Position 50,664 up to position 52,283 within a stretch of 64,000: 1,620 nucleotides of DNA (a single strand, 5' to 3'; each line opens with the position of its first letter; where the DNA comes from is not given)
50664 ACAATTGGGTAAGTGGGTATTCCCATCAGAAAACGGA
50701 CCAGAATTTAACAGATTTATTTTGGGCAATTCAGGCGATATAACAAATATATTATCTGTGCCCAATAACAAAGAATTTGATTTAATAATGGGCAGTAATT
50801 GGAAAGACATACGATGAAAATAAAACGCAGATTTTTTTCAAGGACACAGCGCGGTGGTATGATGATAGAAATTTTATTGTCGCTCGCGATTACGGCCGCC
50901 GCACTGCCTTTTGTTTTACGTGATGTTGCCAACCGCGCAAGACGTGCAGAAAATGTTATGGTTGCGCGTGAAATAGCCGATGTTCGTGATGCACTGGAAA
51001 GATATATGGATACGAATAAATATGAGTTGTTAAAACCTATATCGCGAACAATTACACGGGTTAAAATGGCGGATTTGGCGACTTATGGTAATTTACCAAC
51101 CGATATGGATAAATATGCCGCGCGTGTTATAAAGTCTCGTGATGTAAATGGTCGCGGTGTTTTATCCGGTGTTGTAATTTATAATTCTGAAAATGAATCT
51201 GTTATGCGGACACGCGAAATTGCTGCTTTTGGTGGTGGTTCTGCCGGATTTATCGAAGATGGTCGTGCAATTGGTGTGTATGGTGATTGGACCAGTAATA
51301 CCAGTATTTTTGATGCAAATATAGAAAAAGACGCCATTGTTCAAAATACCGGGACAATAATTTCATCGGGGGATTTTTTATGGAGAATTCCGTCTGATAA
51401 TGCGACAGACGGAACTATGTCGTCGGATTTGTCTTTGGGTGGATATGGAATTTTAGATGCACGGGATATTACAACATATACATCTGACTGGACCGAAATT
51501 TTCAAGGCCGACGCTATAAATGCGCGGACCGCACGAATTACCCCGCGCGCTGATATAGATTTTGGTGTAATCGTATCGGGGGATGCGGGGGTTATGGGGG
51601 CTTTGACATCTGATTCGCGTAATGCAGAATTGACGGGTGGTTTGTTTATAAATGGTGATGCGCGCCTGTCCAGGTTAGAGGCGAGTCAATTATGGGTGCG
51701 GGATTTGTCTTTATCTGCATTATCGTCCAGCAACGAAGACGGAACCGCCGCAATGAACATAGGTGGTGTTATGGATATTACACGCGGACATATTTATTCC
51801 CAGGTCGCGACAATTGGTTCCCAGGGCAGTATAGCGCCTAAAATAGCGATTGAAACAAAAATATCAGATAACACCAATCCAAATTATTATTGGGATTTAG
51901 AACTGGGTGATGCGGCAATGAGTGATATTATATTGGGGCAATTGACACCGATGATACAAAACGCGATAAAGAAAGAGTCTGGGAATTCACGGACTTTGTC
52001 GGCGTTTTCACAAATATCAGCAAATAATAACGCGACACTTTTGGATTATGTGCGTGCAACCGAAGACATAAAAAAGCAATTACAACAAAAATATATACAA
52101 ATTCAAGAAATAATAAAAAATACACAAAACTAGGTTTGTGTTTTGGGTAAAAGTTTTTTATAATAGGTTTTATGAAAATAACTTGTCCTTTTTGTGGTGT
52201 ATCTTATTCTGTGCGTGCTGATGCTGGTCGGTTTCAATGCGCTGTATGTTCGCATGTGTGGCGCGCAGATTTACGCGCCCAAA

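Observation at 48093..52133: Operon of three tandem, paralogous giant prepilin-like proteins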

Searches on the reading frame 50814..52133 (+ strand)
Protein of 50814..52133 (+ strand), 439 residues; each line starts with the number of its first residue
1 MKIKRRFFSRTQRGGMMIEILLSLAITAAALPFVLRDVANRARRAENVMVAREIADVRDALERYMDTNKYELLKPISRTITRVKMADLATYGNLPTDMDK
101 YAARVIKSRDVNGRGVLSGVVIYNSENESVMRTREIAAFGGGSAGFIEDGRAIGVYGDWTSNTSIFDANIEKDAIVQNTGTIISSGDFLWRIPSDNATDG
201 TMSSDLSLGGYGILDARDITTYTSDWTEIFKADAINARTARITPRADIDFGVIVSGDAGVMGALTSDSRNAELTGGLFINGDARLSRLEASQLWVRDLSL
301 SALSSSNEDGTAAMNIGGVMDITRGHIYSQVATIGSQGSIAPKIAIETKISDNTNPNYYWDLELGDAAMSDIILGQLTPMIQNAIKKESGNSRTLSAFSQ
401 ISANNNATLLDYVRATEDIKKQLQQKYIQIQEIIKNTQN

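Call 3: search_protein_families(library=pfam, proteins=[window:50814-52133:+], max_evalue=10)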
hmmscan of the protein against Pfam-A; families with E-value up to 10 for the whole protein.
window:50814-52133:+ (439 aa): 0 families

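Call 4: search_protein_families(library=ncbifam, proteins=[window:50814-52133:+], max_evalue=10)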
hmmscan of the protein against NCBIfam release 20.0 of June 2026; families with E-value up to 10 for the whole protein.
window:50814-52133:+ (439 aa): 1 family
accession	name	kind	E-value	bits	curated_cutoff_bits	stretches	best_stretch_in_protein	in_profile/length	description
TIGR01707.1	gspI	equivalog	0.092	13.2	44.35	1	17-58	4-48/101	type II secretion system minor pseudopilin GspI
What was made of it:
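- Closest known: T2SS minor pseudopilin tip complex GspK-GspI-GspJ. Different: NCBIfam gspI scores 13 bits against a cut-off of 44 (call 4).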

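Call 10: find_homologous_proteins(query=window:50814-52133:+, max_evalue=0.001)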
Query window:50814-52133:+ (439 aa): 26 proteins with E <= 0.001 among 8000 candidates.
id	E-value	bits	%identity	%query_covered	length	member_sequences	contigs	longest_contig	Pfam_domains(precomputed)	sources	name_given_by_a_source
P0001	4.4e-280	946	100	100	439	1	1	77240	-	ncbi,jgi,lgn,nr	ncbi:MAG: hypothetical protein LBL75_00870 [Rickettsiales bacterium]|jgi:hypothetical protein|nr:hyp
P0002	1.4e-142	493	55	95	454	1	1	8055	-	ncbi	-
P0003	5.3e-142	491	53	98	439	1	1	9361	-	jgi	jgi:hypothetical protein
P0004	3.1e-140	486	53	95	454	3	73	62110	-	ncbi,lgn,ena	-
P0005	1.8e-137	476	52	96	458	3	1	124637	-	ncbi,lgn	-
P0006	5.9e-135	468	52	97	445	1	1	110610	-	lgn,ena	-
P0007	1.4e-128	447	50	95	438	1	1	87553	-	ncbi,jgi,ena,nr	ncbi:MAG: hypothetical protein FWE50_02195 [Alphaproteobacteria bacterium]|nr:hypothetical protein [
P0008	3.2e-128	446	50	97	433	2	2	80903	-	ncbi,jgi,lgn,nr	ncbi:MAG: type II secretion system protein [Alphaproteobacteria bacterium]|jgi:hypothetical protein|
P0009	2.3e-127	443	50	97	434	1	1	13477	-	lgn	-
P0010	2.6e-127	443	51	94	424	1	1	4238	-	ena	-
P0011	1.3e-126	441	48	97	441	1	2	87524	-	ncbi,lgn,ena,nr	ncbi:MAG: hypothetical protein FWF97_01395 [Alphaproteobacteria bacterium]|nr:hypothetical protein [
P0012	3.0e-126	439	52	93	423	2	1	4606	-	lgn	-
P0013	3.1e-125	436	56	83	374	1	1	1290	-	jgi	jgi:hypothetical protein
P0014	8.3e-125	435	49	97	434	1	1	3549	-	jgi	jgi:hypothetical protein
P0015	1.2e-123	431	48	97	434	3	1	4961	-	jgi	jgi:hypothetical protein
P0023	1.5e-70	256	34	98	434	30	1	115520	-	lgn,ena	-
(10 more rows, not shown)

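Call 12: find_encoding_contigs(protein=P0005, flank=10000, max_places=3)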
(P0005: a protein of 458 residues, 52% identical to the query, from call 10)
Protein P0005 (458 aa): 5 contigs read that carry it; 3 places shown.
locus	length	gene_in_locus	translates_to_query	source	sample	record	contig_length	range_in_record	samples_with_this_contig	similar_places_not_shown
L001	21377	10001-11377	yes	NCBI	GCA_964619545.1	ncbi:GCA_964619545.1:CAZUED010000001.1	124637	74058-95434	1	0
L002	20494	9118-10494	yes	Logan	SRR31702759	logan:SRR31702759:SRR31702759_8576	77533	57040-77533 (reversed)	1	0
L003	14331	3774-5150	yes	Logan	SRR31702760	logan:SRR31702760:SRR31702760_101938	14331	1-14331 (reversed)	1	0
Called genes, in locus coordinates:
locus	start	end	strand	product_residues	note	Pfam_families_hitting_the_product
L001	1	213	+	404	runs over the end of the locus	PF07690:MFS_1, PF00854:PTR2 (weak), PF07690:MFS_1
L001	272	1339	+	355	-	PF00154:RecA_N, PF08423:Rad51, PF06745:ATPase (weak), PF01637:ATPase_2 (weak), PF27531:MT3502_N (weak), PF21096:RecA_C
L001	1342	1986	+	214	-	PF00702:Hydrolase, PF13419:HAD_2 (weak)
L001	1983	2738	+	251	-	PF02348:CTP_transf_3, PF12804:NTP_transf_3 (weak)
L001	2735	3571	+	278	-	PF00793:DAHP_synth_1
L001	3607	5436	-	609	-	PF00009:GTP_EFTU, PF22042:EF-G_D2 (weak), PF03144:GTP_EFTU_D2, PF00679:EFG_C, PF21018:BipA_C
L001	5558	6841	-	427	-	PF02403:Seryl_tRNA_N, PF00587:tRNA-synt_2b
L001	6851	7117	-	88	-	-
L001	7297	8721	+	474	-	-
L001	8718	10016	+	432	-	-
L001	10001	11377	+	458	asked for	-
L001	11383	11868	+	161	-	-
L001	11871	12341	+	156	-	-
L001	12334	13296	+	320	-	PF00849:PseudoU_synth_2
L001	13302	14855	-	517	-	PF04348:LppC (faint), PF13458:Peripla_BP_6 (weak)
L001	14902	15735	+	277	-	PF00590:TP_methylase, PF23016:RsmI_C (weak)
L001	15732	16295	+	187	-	PF03193:RsgA_GTPase (faint), PF00350:Dynamin_N (faint), PF01926:MMR_HSR1, PF02421:FeoB_N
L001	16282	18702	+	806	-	PF12705:PDDEXK_1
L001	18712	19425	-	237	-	PF00005:ABC_tran, PF02463:SMC_N (faint), PF13304:AAA_21 (faint)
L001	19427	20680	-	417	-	PF12704:MacB_PCD, PF02687:FtsX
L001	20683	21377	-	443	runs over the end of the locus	-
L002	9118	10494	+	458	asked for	-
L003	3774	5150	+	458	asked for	-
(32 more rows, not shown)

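Call 13: find_encoding_contigs(protein=P0023, flank=10000, max_places=3)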
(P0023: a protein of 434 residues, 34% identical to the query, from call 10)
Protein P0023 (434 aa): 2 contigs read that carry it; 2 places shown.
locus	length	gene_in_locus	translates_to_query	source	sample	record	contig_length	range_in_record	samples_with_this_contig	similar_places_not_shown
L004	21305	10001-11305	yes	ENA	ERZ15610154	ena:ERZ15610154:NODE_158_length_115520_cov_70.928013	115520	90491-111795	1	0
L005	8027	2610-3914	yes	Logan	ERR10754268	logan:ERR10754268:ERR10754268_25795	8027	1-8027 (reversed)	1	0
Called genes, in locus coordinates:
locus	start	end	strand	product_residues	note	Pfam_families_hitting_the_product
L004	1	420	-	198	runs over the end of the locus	-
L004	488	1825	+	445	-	PF00350:Dynamin_N (faint), PF01926:MMR_HSR1, PF02421:FeoB_N, PF03193:RsgA_GTPase (faint), PF01926:MMR_HSR1, PF02421:FeoB_N, PF00009:GTP_EFTU (weak), PF14714:KH_dom-like, +1 more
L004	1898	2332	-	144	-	PF22817:ApeP-like, PF07977:FabA, PF22818:ApeI-like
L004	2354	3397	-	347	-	PF04613:LpxD, PF24894:Hexapep_GlmU (faint), PF25087:GMPPB_C, PF00132:Hexapep, PF25084:LbH_EIF2B (weak), PF00132:Hexapep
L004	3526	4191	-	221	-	PF03938:OmpH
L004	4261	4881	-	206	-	PF00691:OmpA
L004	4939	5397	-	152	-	-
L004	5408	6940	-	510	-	PF13177:DNA_pol3_delta2, PF13604:AAA_30 (weak), PF00004:AAA, PF13401:AAA_22 (weak), PF22608:DNAX_ATPase_lid, PF12169:DNA_pol3_gamma3, PF12362:DUF3646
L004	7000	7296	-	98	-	-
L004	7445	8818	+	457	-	-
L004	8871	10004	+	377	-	-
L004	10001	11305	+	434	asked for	-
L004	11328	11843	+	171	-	-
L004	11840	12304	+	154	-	-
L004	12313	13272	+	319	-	PF00849:PseudoU_synth_2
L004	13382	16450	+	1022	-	-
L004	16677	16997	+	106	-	PF01541:GIY-YIG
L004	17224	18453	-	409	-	-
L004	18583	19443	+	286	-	-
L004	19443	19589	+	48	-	-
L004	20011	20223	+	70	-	-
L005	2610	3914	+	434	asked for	-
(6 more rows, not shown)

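Call 14: find_encoding_contigs(protein=P0001, flank=10000, max_places=2)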
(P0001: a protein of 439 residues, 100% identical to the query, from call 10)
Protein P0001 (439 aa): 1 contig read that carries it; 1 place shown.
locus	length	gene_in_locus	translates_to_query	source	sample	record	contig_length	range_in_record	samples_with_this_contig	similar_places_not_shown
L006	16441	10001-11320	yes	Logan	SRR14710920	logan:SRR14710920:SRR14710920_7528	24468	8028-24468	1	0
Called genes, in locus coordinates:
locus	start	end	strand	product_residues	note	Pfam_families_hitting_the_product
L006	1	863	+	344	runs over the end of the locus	PF01551:Peptidase_M23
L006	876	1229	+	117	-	PF03009:GDPD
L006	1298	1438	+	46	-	-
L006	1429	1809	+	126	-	-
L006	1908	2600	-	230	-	PF09360:zf-CDGSH, PF06902:Fer4_19 (weak), PF09360:zf-CDGSH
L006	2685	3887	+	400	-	PF07690:MFS_1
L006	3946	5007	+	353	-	PF00154:RecA_N, PF08423:Rad51, PF06745:ATPase (weak), PF01637:ATPase_2 (weak), PF27531:MT3502_N (weak), PF21096:RecA_C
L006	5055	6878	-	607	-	PF00009:GTP_EFTU, PF22042:EF-G_D2, PF03144:GTP_EFTU_D2, PF00679:EFG_C, PF21018:BipA_C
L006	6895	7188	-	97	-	-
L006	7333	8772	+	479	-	-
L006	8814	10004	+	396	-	-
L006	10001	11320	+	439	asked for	-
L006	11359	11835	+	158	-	PF13717:Zn_ribbon_4 (faint)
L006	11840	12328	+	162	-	-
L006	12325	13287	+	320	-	PF00849:PseudoU_synth_2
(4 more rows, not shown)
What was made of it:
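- Checked: Gene callers chose ATG 49627 (396 aa, call 14), which would delete the leader.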

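Call 20: find_related_loci(query=A2, collection=genome_contigs, flank=10000)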
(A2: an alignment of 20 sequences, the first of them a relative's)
Query A2 (439 aa) in genome_contigs; peptide patterns used: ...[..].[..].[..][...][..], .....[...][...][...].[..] (x = any residue, [..] = any of these).
255 stretches matched a pattern; 43 encode a relative of the query (tblastn E <= 1e-3); 43 distinct loci.
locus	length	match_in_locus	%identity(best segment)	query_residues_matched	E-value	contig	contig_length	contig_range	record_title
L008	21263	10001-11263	53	13-431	2e-148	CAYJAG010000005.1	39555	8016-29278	MAG TPA_asm: uncultured Muribaculaceae bacterium isolate ERP122455_co3_13 genome assembly, contig: NODE_20_length_39555_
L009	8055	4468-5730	55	13-431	2e-142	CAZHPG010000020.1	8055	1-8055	MAG TPA_asm: uncultured Muribaculaceae bacterium isolate SRP220891_co1_206 genome assembly, contig: NODE_17624_length_80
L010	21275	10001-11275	52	9-431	5e-137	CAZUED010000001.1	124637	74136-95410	MAG TPA_asm: uncultured Muribaculaceae bacterium isolate SRP192927_co1_66 genome assembly, contig: NODE_76_length_124637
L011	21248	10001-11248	50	14-427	1e-135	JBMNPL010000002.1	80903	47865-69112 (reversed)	MAG: Alphaproteobacteria bacterium isolate SBF912SR1HQ0037 scaffold_739_c1, whole genome shotgun sequence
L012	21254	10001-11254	50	12-427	3e-129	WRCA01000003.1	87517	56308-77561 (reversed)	MAG: Alphaproteobacteria bacterium isolate Lab288P3bin104 Ga0123353_10000144, whole genome shotgun sequence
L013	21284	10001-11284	48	1-427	1e-126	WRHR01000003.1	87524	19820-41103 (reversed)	MAG: Alphaproteobacteria bacterium isolate Nt197P3bin125 Ga0082212_10000204, whole genome shotgun sequence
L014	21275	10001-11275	48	4-427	2e-126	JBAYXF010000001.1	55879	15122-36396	MAG: Alphaproteobacteria bacterium isolate SO_2017_CLC_121 scaffold_455_c1_PH3_2017, whole genome shotgun sequence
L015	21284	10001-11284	48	1-427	6e-126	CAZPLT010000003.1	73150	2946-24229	MAG TPA_asm: uncultured Muribaculaceae bacterium isolate SRP192927_co1_307 genome assembly, contig: NODE_383_length_7315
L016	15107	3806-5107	41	2-431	7e-92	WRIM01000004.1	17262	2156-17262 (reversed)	MAG: Alphaproteobacteria bacterium isolate Nt197P3bin44 Ga0082212_10005490, whole genome shotgun sequence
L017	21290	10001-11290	39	5-430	3e-89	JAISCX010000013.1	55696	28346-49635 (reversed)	MAG: Rickettsiales bacterium isolate Gx485_bin105 k119_4610837, whole genome shotgun sequence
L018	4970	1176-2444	37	10-427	5e-88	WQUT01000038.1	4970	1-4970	MAG: Proteobacteria bacterium isolate Cu122P5bin52 JGI20166J26741_11538230, whole genome shotgun sequence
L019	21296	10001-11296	36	1-427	9e-87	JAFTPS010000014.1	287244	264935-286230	MAG: Alphaproteobacteria bacterium isolate RGIG4037 Roe_deer_Cecum-5__c5270, whole genome shotgun sequence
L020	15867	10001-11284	37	3-427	5e-84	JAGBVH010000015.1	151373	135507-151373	MAG: Alphaproteobacteria bacterium isolate RGIG9479 Yak_Cecum-4__c333429, whole genome shotgun sequence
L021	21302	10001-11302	35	3-430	3e-83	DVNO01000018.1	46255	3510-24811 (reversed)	MAG TPA_asm: Candidatus Enterousia avicola isolate CHK136-897 CHK136__C104456_L46255_ERR2241905, whole genome shotgun se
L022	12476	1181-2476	36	1-427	4e-83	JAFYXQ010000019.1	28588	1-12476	MAG: Alphaproteobacteria bacterium isolate RGIG7515 Water_buffalos_Colon.Co__c770779, whole genome shotgun sequence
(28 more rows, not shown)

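Call 24: predict_structure(alignment_id=A2)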
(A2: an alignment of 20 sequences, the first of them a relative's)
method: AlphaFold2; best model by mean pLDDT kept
length: 439 residues; sequences in the alignment: 20
mean_pLDDT: 54.6   pTM: 0.37
mean pLDDT of the five models: 54.6, 50.6, 44.5, 43.3, 39.4
residues with pLDDT >= 90: 0; 70-90: 144; 50-70: 106; < 50: 189
segments of 3 or more residues with pLDDT < 50: 1-16, 181-348
pLDDT, mean of each block of 10 residues (from residue 1): 39 47 58 64 79 86 83 66 86 86 72 63 78 77 72 60 57 68 31 30 26 30 35 36 35 36 32 33 30 33 32 31 29 25 35 60 56 66 72 74 74 74 76 70
secondary structure, 60 per line:
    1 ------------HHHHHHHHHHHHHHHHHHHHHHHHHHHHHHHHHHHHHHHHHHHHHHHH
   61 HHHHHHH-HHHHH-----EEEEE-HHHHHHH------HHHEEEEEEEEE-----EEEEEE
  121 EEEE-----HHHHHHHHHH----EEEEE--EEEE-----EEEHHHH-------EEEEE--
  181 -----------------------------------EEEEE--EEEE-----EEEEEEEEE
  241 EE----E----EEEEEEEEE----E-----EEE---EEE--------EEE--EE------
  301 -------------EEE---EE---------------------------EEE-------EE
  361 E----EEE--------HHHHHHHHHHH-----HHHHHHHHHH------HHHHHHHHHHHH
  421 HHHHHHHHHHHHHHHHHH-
elements in order: H13-67 H69-73 E79-83 H85-91 E101-109 E115-124 H130-139 E144-148 E151-154 E160-162 H163-166 E174-178 E216-220 E223-226 E232-242 E252-260 E271-273 E277-279 E288-290 E314-316 E349-351 E359-361 E366-368 H377-387 H393-402 H409-438
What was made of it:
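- Tried and rejected: The first model, from 20 sequences, was poor (pLDDT 54.6, call 24).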

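Call 29: fold_search(model_id=the predicted structure, library=pdb)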
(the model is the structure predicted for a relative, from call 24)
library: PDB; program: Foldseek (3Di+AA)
matches with E <= 10: 423; with E <= 0.001: 0
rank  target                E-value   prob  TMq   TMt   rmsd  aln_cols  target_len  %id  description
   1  5uwb_A                7.6e-01  0.14  0.09  0.17  25.9       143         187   15  Re-refined 4FCZ: lipid-bound crystal structure of toluene-tolerance protein from Pseudomonas putida (released 2017-04-19)
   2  4fcc_H                1.1e+00  0.06  0.07  0.07  18.9       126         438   10  Glutamate dehydrogenase from E. coli (released 2012-09-26)
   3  9ri2_A                1.4e+00  0.06  0.08  0.13  14.9       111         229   11  Crystal structure of bacillithiol methyltransferase NmbA from Chlorobaculum tepidum (released 2025-12-10)
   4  4fcc_C                1.4e+00  0.06  0.07  0.07  18.8       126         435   10  Glutamate dehydrogenase from E. coli (released 2012-09-26)
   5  4k6r                  1.4e+00  0.04  0.08  0.08  12.7       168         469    7  Crystal structure of GlmU in complex with ATP (released 2014-04-16)
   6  2n3d_MODEL_1_A        1.5e+00  0.12  0.13  0.40   7.7       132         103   14  Atomic structure of the cytoskeletal bactofilin BacA revealed by solid-state NMR (released 2015-12-16)
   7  4bht_D                1.5e+00  0.07  0.05  0.05  19.2        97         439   11  Structural Determinants of Cofactor Specificity and Domain Flexibility in Bacterial Glutamate Dehydrogenases (released 2013-06-19)
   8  4fcc_A                1.5e+00  0.06  0.07  0.07  18.8       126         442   10  Glutamate dehydrogenase from E. coli (released 2012-09-26)
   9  5gud_B                1.5e+00  0.04  0.06  0.06  18.1       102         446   11  Glutamate dehydrogenase from Corynebacterium glutamicum (alpha-iminoglutarate/NADP+ complex) (released 2017-06-07)
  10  4xrw                  1.5e+00  0.03  0.07  0.10  16.3       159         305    9  Crystal structure of the di-domain ARO/CYC BexL from the BE-7585A biosynthetic pathway (released 2015-12-02)
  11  5hfn_E                1.7e+00  0.21  0.09  0.13  12.3        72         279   14  Crystal structure of a loop truncation variant of Thermotoga maritima Acetyl Esterase TM0077 (apo structure) at 2.75 A (released 2016-05-25)
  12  4f99_A                1.7e+00  0.14  0.12  0.16   8.9       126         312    6  Human CDC7 kinase in complex with DBF4 and nucleotide (released 2012-10-31)
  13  6yjz_D                1.7e+00  0.08  0.07  0.10  10.3        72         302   15  Crystal structure of mouse pyridoxal kinase in apo form (released 2021-04-14)
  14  4xrt_B                1.8e+00  0.20  0.07  0.11   9.3        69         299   12  Crystal structure of the di-domain ARO/CYC StfQ from the steffimycin biosynthetic pathway (released 2015-12-02)
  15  2qoc                  1.8e+00  0.08  0.09  0.12   7.5        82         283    6  Human EphA3 kinase domain, phosphorylated, AMP-PNP bound structure (released 2007-08-21)
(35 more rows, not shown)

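Call 34: search_protein_representatives(alignment_id=A2)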
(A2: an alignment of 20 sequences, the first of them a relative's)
Query: 20 sequences, 434 profile positions. Proteins with E-value up to 0.001 (for the whole library): 574; up to 1e-10: 177; up to 1e-30: 64. The best 150 are listed.
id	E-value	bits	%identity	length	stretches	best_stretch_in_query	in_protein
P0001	1.3e-180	617.4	-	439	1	1-432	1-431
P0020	4.2e-179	612.4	-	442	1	1-434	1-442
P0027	1.1e-168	578.2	-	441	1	1-433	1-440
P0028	2.9e-154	530.6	-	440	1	9-434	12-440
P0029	2.2e-145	501.3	-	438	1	1-434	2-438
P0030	9.7e-142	489.3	-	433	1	1-434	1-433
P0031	3.3e-137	474.4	-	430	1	9-431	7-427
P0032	1.5e-126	439.3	-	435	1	2-431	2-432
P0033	6.8e-123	427.2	-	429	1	5-434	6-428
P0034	7.6e-118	410.6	-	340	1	96-434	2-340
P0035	2.1e-114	399.2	-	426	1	2-432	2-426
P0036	4.8e-107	375.0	-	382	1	7-293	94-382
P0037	3.7e-102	358.9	-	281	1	1-276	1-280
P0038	9.2e-102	357.6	-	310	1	124-434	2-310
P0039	2.4e-99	349.6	-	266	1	1-262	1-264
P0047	2.0e-77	277.4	-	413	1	4-433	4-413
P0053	7.1e-69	249.2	-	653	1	1-328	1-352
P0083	6.6e-36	140.6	-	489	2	10-236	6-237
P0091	1.6e-29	119.5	-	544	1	10-239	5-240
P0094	3.1e-28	115.3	-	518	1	11-231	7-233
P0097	4.4e-26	108.2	-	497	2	13-246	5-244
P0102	5.5e-23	98.0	-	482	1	5-249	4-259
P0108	2.8e-21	92.4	-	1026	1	11-227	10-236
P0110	1.9e-19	86.3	-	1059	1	3-236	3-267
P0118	1.7e-17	79.9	-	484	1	11-231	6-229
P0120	2.0e-17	79.7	-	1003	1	1-271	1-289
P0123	1.2e-16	77.1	-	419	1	12-238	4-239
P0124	8.1e-16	74.4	-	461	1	7-229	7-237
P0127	3.3e-15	72.4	-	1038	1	1-268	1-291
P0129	1.0e-14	70.8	-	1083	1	8-218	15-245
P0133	4.0e-14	68.8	-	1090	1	4-276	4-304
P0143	9.1e-14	67.6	-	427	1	12-254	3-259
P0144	9.3e-14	67.6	-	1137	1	6-222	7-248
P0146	1.1e-13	67.3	-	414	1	9-231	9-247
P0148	1.8e-13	66.6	-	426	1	17-279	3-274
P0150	5.3e-13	65.1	-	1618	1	7-299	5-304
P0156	1.2e-12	63.9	-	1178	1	6-341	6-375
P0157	1.4e-12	63.7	-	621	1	3-177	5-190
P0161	2.2e-12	63.1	-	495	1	13-217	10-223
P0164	3.0e-12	62.6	-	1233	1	9-217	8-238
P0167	4.3e-12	62.1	-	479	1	4-242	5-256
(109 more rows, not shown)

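Call 36: search_protein_families(library=pfam, alignment_id=A3, max_evalue=0.01)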
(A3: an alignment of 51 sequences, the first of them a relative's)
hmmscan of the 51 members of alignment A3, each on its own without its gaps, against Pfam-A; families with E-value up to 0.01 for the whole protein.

A. member 1, P0046 (584 aa): 0 families

B. families by the number of members that match (of 51 scanned): 9 families
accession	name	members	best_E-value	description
PF04917.17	Shufflon_N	5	3.1e-25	Bacterial shufflon protein, N-terminal constant region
PF07963.17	N_methyl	2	0.0036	Prokaryotic N-terminal methylation motif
PF04790.18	Sarcoglycan_1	1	1.6e-05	Sarcoglycan complex subunit protein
PF10106.14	DUF2345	1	0.00053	Uncharacterized protein conserved in bacteria (DUF2345)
PF00160.26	Pro_isomerase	1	0.00076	Cyclophilin type peptidyl-prolyl cis-trans isomerase/CLD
PF03409.20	Glycoprotein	1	0.0021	Transmembrane glycoprotein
PF08592.16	Anthrone_oxy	1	0.0035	Anthrone oxygenase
PF03961.19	FapA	1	0.0046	Flagellar Assembly Protein A beta solenoid domain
PF10635.14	DisA-linker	1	0.0073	DisA bacterial checkpoint controller linker region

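Call 38: find_encoding_contigs(protein=P0094, flank=10000, max_places=2)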
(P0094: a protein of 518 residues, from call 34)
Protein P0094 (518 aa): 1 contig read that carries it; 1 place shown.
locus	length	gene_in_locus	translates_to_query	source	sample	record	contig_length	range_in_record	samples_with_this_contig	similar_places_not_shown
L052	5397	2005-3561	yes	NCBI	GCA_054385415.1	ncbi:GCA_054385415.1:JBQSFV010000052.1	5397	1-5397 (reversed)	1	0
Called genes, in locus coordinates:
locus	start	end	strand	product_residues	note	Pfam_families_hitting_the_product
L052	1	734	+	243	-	?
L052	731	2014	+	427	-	-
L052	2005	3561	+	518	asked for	PF04917:Shufflon_N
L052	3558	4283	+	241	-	PF11967:RecO_N (weak), PF02565:RecO_C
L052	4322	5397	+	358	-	PF03279:Lip_A_acyltrans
